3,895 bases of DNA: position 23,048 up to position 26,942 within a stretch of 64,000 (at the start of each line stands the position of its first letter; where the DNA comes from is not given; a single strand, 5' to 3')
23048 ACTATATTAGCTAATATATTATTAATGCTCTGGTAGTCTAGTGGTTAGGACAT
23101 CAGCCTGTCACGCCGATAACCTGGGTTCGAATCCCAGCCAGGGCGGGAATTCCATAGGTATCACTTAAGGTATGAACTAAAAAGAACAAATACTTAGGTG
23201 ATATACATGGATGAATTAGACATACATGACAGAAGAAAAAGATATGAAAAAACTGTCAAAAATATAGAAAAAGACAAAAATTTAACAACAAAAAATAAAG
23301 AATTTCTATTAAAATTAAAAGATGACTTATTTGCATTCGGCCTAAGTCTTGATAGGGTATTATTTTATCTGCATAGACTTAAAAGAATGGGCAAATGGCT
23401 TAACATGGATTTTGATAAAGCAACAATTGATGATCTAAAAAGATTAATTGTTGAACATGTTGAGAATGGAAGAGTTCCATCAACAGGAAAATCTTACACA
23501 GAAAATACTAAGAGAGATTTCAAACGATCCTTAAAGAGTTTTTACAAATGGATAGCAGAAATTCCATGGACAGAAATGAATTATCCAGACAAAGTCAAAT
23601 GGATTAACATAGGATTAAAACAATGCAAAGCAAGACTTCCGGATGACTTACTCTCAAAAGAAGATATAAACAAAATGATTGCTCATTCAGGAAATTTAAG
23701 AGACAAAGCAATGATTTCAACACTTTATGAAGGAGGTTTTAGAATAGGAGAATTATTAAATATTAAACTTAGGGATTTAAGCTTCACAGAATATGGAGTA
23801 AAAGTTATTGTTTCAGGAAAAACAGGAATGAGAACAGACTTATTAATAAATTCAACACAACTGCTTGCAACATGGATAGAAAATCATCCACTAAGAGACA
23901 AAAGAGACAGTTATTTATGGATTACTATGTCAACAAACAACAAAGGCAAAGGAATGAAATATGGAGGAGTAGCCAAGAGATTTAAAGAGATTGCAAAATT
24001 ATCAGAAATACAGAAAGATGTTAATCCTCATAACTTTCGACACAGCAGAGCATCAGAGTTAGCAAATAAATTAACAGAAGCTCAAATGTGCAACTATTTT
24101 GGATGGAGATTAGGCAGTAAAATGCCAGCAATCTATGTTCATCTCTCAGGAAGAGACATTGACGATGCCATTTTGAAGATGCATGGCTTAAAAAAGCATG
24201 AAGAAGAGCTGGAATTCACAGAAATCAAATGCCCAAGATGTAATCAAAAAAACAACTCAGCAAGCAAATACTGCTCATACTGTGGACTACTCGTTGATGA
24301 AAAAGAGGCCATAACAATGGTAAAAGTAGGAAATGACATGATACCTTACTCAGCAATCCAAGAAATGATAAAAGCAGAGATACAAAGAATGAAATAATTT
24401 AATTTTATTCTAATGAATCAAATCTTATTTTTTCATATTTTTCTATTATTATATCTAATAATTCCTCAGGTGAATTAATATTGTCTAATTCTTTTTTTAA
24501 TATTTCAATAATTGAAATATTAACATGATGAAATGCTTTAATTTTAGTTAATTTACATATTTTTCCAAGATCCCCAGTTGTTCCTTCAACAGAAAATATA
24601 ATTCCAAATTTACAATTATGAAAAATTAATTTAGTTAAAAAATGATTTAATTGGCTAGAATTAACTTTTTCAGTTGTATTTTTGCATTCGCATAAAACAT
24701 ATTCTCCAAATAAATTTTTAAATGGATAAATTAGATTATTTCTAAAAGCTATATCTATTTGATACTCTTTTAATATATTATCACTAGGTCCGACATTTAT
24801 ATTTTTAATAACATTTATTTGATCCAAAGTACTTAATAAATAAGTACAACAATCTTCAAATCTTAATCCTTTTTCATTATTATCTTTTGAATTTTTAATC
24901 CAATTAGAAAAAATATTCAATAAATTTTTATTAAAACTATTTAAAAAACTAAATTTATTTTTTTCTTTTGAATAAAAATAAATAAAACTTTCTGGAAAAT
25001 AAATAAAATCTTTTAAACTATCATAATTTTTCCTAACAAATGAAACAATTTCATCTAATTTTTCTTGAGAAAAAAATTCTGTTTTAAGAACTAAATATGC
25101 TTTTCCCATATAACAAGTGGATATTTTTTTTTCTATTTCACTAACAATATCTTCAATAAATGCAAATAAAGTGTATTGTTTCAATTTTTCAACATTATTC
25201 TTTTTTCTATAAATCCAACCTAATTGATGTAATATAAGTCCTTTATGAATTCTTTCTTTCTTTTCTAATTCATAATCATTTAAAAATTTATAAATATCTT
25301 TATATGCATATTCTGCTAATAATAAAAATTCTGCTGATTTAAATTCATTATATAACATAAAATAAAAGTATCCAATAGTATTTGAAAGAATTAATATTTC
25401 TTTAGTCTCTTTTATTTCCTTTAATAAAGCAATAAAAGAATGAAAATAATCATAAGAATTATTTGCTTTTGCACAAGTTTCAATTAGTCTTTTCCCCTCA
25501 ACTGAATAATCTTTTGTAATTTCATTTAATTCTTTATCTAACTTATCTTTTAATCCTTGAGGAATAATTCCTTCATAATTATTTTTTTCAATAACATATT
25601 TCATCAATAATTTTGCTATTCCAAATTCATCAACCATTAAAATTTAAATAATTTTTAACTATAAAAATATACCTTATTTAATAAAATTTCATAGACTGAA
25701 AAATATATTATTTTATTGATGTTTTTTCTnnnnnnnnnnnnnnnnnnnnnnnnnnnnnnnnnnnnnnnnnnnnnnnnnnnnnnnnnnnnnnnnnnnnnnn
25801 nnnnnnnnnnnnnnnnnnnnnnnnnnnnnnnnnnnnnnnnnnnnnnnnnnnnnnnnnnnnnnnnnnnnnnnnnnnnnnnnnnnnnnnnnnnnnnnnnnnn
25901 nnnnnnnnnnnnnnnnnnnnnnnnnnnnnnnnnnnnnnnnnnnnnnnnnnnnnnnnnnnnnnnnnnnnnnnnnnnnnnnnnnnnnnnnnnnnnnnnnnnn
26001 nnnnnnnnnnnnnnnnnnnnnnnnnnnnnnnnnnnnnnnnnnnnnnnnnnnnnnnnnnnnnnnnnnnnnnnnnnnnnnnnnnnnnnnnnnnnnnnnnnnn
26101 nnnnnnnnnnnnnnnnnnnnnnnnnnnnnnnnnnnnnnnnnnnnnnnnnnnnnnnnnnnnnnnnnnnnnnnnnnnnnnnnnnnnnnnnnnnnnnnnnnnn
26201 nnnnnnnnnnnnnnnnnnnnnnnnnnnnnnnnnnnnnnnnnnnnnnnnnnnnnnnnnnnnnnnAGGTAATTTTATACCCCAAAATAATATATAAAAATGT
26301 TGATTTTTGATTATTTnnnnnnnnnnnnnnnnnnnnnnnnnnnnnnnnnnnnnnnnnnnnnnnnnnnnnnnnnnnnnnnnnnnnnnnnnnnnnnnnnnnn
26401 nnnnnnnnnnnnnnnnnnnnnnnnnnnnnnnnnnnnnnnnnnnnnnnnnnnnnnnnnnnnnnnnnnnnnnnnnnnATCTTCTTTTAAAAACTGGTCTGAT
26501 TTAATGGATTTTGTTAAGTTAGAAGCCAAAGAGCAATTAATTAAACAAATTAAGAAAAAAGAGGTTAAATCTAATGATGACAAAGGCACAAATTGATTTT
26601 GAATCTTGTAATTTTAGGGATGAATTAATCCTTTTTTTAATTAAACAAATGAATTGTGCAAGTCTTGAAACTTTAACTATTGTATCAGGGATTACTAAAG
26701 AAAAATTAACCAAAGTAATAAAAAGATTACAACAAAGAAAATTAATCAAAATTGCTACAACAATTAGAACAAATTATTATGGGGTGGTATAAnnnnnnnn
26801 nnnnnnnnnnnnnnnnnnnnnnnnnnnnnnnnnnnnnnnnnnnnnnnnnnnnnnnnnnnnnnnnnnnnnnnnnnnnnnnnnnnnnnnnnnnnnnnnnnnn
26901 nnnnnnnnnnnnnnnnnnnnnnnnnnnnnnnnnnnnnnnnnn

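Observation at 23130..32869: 9.7-kb integrative element in tRNA-Asp with intact integrase and defence-like cargo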

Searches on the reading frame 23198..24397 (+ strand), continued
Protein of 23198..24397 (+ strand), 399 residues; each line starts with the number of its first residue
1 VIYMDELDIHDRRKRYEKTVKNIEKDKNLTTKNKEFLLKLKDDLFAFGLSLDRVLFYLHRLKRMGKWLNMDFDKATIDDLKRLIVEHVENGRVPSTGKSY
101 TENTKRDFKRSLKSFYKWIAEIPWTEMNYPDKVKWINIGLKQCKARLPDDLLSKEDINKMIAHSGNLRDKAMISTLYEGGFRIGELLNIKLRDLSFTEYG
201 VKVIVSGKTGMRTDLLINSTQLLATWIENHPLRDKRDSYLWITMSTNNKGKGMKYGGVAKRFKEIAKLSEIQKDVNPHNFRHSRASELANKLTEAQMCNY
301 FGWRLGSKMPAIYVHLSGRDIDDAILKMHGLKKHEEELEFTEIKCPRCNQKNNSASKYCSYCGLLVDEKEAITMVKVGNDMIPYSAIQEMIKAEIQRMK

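Call 50: find_related_loci(query=A2, collection=viral_contigs, flank=6000)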
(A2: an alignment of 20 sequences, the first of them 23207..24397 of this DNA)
Query A2 (396 aa) in viral_contigs; peptide patterns used: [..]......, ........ (x = any residue, [..] = any of these).
84 stretches matched a pattern; 8 encode a relative of the query (tblastn E <= 1e-3); 8 distinct loci.
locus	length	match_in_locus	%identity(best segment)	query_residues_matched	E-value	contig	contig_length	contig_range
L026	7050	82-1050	39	30-366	9e-77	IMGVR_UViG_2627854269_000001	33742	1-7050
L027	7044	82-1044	41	30-364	5e-77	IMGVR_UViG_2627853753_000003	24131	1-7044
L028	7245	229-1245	36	5-361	4e-67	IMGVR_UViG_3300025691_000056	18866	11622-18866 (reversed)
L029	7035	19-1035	35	5-361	1e-65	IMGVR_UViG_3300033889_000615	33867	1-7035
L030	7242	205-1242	32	4-359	2e-55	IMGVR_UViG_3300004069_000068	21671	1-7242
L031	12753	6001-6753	32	107-360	3e-42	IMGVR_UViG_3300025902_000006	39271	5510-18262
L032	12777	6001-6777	32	107-365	4e-41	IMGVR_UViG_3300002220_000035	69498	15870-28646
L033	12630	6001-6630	35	96-325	9e-33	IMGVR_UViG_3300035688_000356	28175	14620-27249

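Call 56: search_dna_similar(query=window:23207-24397:+, collection=phages, mode=protein, max_rows=15)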
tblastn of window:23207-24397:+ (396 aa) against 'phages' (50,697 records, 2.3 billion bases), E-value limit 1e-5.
Records with a match: 51; places in all: 51; records where one place covers at least 80% of the query: 2.
Best place of each record, by identity: <60% 51.
By first word of the organism name: Bacteriophage 14; Listeria 8; Halorubrum 5; Acinetobacter 4; Salmonella 4; Enterocloster 4; Brevibacillus 3; Bacillus 2; Geoglobus 1; Pleomorphic 1; and 5 more.
By host as written in the record: - 20; Listeria monocytogenes 8; Homo sapiens 3; Brevibacillus laterosporus 3; Enterocloster bolteae DA473 3; Halorubrum sp. 2; Bacillus thuringiensis serovar tenebrionis strain YBT-1765 2; Geoglobus acetivorans strain SBH6 1; and 9 more.
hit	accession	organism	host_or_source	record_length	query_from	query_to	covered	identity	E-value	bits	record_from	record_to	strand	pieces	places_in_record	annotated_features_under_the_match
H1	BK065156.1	Geoglobus acetivorans pleomorphic virus 1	Geoglobus acetivorans strain SBH6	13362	29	371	87%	39.4%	1e-65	232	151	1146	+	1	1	integrase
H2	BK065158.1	Pleomorphic virus ThalV2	Archaeoglobus sp. JdFR-37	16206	45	371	83%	34.1%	2e-59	214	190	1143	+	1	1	xerC: tyrosine recombinase XerC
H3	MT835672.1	Bacteriophage sp.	human fecal samples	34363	11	326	80%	25.5%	5e-11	71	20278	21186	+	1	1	record has no annotation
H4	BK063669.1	Caudoviricetes sp. vir524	Methanomicrobiales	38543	137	379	61%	32.0%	1e-34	141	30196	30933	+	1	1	integrase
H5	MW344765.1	Halorubrum virus Humcor1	Halorubrum coriense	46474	95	366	69%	26.6%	3e-23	108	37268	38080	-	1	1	int: integrase family protein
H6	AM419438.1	Halorubrum virus BJ1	hypersaline lake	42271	99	369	68%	26.6%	3e-24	110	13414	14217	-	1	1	hypothetical protein (x2)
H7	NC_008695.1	Halorubrum virus BJ1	hypersaline lake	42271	99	369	68%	26.6%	3e-24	110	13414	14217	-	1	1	hypothetical protein | tyrosine-type recombinase/integrase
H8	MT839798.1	Bacteriophage sp.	human fecal samples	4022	54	318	67%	25.1%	5e-10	67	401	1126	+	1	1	record has no annotation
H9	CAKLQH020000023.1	Acinetobacter phage MD-2021a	not known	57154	55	314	66%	24.3%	2e-9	66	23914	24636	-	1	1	xerD: tyrosine recombinase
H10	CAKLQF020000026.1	Acinetobacter phage MD-2021a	not known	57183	55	314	66%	24.3%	2e-9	66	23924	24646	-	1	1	xerD: tyrosine recombinase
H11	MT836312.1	Bacteriophage sp.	human fecal samples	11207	77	343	67%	22.7%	2e-6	56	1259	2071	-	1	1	record has no annotation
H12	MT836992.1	Bacteriophage sp.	human fecal samples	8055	94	331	60%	25.2%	2e-6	56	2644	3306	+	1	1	record has no annotation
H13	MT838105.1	Bacteriophage sp.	human fecal samples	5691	54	286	59%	25.4%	4e-10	67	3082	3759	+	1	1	record has no annotation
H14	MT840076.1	Bacteriophage sp.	human fecal samples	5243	85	288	52%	28.5%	7e-10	67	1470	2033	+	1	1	record has no annotation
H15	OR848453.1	Listeria phage LM 4-14-1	Listeria monocytogenes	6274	108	326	55%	26.1%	1e-11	72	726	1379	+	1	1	record has no annotation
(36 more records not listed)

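Call 57: search_dna_similar(query=window:23207-24397:+, collection=plasmids, mode=protein, max_rows=15)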
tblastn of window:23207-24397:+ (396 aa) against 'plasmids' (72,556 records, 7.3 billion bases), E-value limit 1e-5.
Records with a match: 478; places in all: 544; records where one place covers at least 80% of the query: 0.
Best place of each record, by identity: <60% 478.
By first word of the organism name: Bacillus 134; Acinetobacter 54; Thermus 25; Clostridium 13; Enterococcus 12; Pantoea 11; Nostoc 11; Providencia 11; Proteus 9; Pseudomonas 9; and 92 more.
By predicted mobility (MOB-suite, as given by PLSDB): non-mobilizable 279; conjugative 102; mobilizable 97.
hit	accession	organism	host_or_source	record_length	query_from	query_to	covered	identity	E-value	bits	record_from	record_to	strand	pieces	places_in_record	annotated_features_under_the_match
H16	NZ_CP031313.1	Halobellus limi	Cell culture,Taibei marine solar ...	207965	67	325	65%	40.1%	5e-45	173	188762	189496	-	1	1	tyrosine-type recombinase/integrase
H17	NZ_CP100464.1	Salinigranum marinum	cell culture,Saline soil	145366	79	325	62%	40.1%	2e-48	183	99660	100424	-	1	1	tyrosine-type recombinase/integrase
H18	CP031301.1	Natrinema thermotolerans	Cell culture,Korean salt-fermented food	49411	46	359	79%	26.9%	2e-15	86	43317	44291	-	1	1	site-specific integrase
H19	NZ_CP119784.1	Haladaptatus sp. YSMS36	cell culture,sediment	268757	101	364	67%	31.1%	3e-24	112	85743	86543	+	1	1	tyrosine-type recombinase/integrase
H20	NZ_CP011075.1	Brevibacillus laterosporus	Oryza sativa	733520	45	354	78%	25.6%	5e-10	69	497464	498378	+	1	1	xerD: site-specific tyrosine recombinase XerD | deoB: phosphopentomutase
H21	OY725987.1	Phocaeicola massiliensis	-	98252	45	339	74%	26.3%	6e-9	66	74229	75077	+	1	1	record has no annotation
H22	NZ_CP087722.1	Halalkaliarchaeum sp. AArc-CO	Kulunda Steppe hypersaline lake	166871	148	321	44%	43.5%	6e-34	141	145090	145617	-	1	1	site-specific integrase | phage integrase N-terminal SAM-like domain-containing protein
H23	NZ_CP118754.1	Methanosphaera sp. ISO3-F5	-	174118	17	288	69%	25.7%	4e-11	72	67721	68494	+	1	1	xerA: site-specific tyrosine recombinase/integron integrase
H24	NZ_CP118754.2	Methanosphaera sp. ISO3-F5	Ovis aries,Ovine rumen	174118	17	288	69%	25.7%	4e-11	72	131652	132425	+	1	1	xerA: site-specific tyrosine recombinase/integron integrase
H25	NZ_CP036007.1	Bacillus mycoides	cell culture,soil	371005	46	324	70%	25.0%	1e-8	65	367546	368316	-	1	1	tyrosine-type recombinase/integrase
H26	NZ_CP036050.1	Bacillus mycoides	cell culture,soil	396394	46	324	70%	25.0%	2e-8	64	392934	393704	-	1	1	tyrosine-type recombinase/integrase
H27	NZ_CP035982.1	Bacillus mycoides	cell culture,soil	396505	46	324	70%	25.0%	2e-8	64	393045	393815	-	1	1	tyrosine-type recombinase/integrase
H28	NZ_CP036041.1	Bacillus mycoides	cell culture,soil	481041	46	324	70%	25.0%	2e-8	64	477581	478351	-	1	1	tyrosine-type recombinase/integrase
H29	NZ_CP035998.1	Bacillus mycoides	cell culture,soil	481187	46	324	70%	25.0%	2e-8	64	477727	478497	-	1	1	tyrosine-type recombinase/integrase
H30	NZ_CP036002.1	Bacillus mycoides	cell culture,soil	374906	46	324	70%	25.0%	2e-8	64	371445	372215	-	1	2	tyrosine-type recombinase/integrase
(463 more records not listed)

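Call 85: get_annotated_region(hit=H1, flank=3000)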
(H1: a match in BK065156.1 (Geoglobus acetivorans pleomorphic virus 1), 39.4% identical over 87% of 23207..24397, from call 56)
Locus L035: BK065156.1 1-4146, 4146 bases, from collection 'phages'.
description: TPA_asm: Geoglobus acetivorans pleomorphic virus 1 genomic sequence.
organism: Geoglobus acetivorans pleomorphic virus 1 (NCBI taxid 3115751)
taxonomy: Viruses; Monodnaviria; Trapavirae; Saleviricota; Huolimaviricetes; Haloruvirales; Pleolipoviridae
host: Geoglobus acetivorans strain SBH6; source: -; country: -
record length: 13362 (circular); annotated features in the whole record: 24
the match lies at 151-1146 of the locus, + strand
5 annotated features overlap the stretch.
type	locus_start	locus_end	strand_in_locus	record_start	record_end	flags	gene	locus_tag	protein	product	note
CDS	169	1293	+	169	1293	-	-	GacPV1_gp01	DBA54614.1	integrase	-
CDS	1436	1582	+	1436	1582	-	-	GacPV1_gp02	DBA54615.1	hypothetical protein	-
CDS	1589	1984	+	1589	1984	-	-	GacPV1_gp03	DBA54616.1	VP3-like structural protein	-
CDS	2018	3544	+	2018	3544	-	-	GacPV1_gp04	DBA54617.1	VP4-like membrane fusion protein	-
CDS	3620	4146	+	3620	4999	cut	-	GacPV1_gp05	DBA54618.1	hypothetical protein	-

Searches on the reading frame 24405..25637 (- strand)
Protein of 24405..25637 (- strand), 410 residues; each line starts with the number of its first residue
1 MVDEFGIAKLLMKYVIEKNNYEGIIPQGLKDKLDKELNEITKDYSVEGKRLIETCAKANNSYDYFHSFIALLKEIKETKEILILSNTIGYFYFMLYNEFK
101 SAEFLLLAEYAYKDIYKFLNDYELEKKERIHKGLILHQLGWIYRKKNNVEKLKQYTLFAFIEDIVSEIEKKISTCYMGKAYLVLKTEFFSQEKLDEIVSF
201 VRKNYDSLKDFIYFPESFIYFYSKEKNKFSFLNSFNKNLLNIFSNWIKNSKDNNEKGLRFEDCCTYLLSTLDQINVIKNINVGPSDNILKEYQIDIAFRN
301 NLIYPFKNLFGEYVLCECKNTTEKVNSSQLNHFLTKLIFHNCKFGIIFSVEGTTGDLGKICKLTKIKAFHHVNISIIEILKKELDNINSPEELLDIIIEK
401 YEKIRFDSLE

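Call 8: search_protein_families(library=pfam, max_evalue=0.01, proteins=[window:24405-25637:-])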
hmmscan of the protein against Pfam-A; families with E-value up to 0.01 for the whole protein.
window:24405-25637:- (410 aa): 0 families

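Call 9: search_protein_families(library=padloc, max_evalue=0.01, proteins=[window:24405-25637:-])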
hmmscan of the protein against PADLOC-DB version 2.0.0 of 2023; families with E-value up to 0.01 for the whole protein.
window:24405-25637:- (410 aa): 0 families

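Call 31: search_protein_families(library=phrogs, max_evalue=0.01, proteins=[window:24405-25637:-])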
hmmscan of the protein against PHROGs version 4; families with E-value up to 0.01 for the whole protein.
window:24405-25637:- (410 aa): 1 family
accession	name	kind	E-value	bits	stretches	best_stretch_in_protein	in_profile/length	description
phrog_18586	-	unknown function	7.1e-06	26.4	1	289-406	97-230/268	-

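Call 36: search_protein_families(library=ncbifam, max_evalue=0.01, proteins=[window:24405-25637:-])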
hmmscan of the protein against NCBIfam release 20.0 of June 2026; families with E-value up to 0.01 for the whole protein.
window:24405-25637:- (410 aa): 0 families

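Call 54: find_homologous_proteins(query=window:24405-25637:-, max_evalue=0.001)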
Query window:24405-25637:- (410 aa): 2 proteins with E <= 0.001 among 7370 candidates.
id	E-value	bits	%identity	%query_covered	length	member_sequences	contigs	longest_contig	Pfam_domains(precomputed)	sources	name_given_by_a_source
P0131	7.5e-203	692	100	77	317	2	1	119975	-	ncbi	ncbi:MAG: hypothetical protein WC393_01225 [Candidatus Nanoarchaeia archaeon]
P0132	2.6e-12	65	32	25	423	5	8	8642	-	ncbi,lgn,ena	-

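Call 64: search_protein_families(library=pfam, max_evalue=10, proteins=[P0132])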
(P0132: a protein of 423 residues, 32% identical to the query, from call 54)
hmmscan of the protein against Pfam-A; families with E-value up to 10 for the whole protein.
P0132 (423 aa): 4 families
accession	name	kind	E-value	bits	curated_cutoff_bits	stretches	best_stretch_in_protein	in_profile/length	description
PF04471.18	Mrr_cat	-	3.4e-05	24.4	21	1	319-367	48-92/115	Restriction endonuclease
PF08780.16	NTase_sub_bind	-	0.048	14.1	31.8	1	136-180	74-117/126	Nucleotidyltransferase substrate binding protein like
PF22659.2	YycE-like_C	-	0.06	13.8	27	1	159-194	8-43/55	YycE-like C-terminal domain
PF01990.22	ATP-synt_F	-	0.47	11.2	23.5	1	363-403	17-57/91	ATP synthase (F/14-kDa) subunit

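Call 65: search_solved_structures(query=window:24405-25637:-, max_evalue=10)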
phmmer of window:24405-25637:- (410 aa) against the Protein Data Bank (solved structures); distinct sequences matched with E-value up to 10: 5.
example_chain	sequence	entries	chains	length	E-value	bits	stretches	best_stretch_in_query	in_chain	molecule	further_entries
1fyh_A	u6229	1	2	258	0.026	16.9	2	63-122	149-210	Interferon gamma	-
1eku_A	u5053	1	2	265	0.026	16.9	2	63-121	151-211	Interferon gamma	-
5m50_C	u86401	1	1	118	0.8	12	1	321-361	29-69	Calmodulin-regulated spectrin-associated protein 3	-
5lzn_A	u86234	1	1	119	0.81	12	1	321-361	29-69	Calmodulin-regulated spectrin-associated protein 3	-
1ugj_A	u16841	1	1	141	1.1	11.5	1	321-361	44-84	RIKEN cDNA 2310057J16 protein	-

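Call 78: predict_structure(protein=window:24405-25637:-)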
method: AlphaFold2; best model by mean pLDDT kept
length: 410 residues; sequences in the alignment: 1
mean_pLDDT: 39.0   pTM: 0.32
mean pLDDT of the five models: 39.0, 37.6, 36.1, 35.1, 32.0
residues with pLDDT >= 90: 0; 70-90: 0; 50-70: 56; < 50: 354
segments of 3 or more residues with pLDDT < 50: 1-34, 39-41, 43-45, 47-67, 69-84, 97-99, 125-131, 148-255, 257-410
pLDDT, mean of each block of 10 residues (from residue 1): 39 43 40 48 46 45 44 46 51 49 57 63 49 56 53 41 34 28 33 43 38 30 28 31 34 38 33 27 27 28 29 31 35 34 30 33 27 34 43 45 37
secondary structure, 60 per line:
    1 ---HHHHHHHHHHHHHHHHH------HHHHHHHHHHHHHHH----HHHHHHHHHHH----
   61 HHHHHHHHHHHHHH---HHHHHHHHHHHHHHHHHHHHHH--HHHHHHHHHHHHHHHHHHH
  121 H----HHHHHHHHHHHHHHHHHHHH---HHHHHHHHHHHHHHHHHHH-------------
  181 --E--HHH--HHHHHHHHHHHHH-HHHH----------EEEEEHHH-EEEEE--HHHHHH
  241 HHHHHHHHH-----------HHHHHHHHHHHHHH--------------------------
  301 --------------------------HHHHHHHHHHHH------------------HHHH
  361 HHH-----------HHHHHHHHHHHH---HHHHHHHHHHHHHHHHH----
elements in order: H4-20 H27-41 H46-56 H61-74 H78-99 H102-121 H126-145 H149-167 H191-203 H205-208 E219-223 E228-232 H235-249 H261-274 H327-338 H357-363 H375-386 H390-406

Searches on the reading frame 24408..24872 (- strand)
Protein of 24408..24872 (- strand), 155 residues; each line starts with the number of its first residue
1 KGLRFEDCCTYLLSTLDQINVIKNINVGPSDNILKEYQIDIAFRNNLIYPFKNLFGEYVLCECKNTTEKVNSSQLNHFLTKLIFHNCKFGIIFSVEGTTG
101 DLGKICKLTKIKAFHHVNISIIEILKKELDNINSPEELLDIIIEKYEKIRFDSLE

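Call 64: search_protein_families(library=pfam, max_evalue=10, proteins=[window:24408-24872:-])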
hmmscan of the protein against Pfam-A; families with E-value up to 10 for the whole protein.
seq(155 aa): 1 family
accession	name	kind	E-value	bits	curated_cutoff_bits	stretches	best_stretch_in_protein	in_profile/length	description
PF14109.11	GldH_lipo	-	0.0097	17.1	27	1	33-80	29-73/129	GldH lipoprotein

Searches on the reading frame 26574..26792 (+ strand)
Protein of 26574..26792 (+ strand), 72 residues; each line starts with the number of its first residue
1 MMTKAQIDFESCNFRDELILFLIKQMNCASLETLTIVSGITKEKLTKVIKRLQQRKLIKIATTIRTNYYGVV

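Call 8: search_protein_families(library=pfam, max_evalue=0.01, proteins=[window:26574-26792:+])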
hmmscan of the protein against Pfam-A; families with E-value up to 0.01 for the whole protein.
window:26574-26792:+ (72 aa): 2 families
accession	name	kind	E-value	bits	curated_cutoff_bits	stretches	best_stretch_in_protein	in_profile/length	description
PF01047.28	MarR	-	0.00026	21.3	24.6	1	18-58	7-47/59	MarR family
PF05584.17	Sulfolobus_pRN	-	0.0018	18.7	20.8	1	17-59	8-49/72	Sulfolobus plasmid regulatory protein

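Call 9: search_protein_families(library=padloc, max_evalue=0.01, proteins=[window:26574-26792:+])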
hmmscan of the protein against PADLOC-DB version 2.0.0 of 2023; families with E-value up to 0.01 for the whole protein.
window:26574-26792:+ (72 aa): 1 family
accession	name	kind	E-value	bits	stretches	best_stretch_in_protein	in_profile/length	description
PDLC02976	WH_III-A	-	0.00099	17.8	1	13-67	2-57/104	-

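Call 31: search_protein_families(library=phrogs, max_evalue=0.01, proteins=[window:26574-26792:+])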
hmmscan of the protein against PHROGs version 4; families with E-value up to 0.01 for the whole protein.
window:26574-26792:+ (72 aa): 0 families
